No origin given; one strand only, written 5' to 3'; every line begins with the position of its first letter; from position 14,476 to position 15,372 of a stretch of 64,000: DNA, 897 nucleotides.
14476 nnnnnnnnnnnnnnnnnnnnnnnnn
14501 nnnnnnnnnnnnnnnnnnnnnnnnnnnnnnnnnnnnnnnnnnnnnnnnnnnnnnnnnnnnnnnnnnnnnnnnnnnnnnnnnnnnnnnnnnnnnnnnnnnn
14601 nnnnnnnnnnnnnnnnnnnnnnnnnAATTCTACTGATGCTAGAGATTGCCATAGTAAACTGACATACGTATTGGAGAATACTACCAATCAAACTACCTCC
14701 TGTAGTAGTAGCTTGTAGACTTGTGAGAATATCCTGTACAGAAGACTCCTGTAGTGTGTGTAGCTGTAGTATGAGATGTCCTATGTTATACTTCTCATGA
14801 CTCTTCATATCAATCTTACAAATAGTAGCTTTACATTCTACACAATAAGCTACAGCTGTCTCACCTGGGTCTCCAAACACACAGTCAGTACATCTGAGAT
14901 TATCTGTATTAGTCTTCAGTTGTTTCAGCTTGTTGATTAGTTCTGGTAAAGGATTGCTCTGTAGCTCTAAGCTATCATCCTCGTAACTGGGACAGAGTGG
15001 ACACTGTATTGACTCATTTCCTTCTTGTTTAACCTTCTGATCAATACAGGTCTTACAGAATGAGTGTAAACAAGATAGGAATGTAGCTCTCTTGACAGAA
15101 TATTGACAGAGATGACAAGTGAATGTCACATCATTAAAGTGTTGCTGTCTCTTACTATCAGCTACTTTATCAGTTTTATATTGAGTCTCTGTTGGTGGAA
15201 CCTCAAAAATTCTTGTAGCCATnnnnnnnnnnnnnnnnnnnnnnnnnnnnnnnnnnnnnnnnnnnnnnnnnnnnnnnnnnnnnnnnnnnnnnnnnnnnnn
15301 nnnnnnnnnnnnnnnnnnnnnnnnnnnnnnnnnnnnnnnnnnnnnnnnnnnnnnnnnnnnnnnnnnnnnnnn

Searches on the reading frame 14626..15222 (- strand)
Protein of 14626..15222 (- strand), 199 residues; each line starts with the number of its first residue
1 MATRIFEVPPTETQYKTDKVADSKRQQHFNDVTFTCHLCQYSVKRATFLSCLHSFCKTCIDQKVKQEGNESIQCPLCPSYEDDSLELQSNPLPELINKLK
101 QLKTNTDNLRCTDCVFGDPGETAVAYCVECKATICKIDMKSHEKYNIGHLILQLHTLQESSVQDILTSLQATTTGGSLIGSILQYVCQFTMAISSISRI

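Call 68: search_protein_families(library=pfam, proteins=[window:14626-15222:-], max_evalue=0.001)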
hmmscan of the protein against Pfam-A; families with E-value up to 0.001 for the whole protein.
window:14626-15222:- (199 aa): 6 families
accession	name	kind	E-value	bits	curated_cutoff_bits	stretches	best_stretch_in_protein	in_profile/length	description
PF00097.31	zf-C3HC4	-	1.8e-07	31.3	21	1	36-77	1-40/40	Zinc finger, C3HC4 type (RING finger)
PF13923.12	zf-C3HC4_2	-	2.6e-06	27.6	27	1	36-77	2-40/40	Zinc finger, C3HC4 type (RING finger)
PF13445.12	zf-RING_UBOX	-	3.5e-05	24.2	25.2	1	36-75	1-39/39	RING-type zinc-finger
PF13920.12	zf-C3HC4_3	-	0.00018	21.7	27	1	35-78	4-43/49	Zinc finger, C3HC4 type (RING finger)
PF13639.12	zf-RING_2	-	0.00039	21.1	27.3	1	35-77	2-43/44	Ring finger domain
PF14634.12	zf-RING_5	-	0.00089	19.6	27.9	1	36-77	2-41/43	zinc-RING finger domain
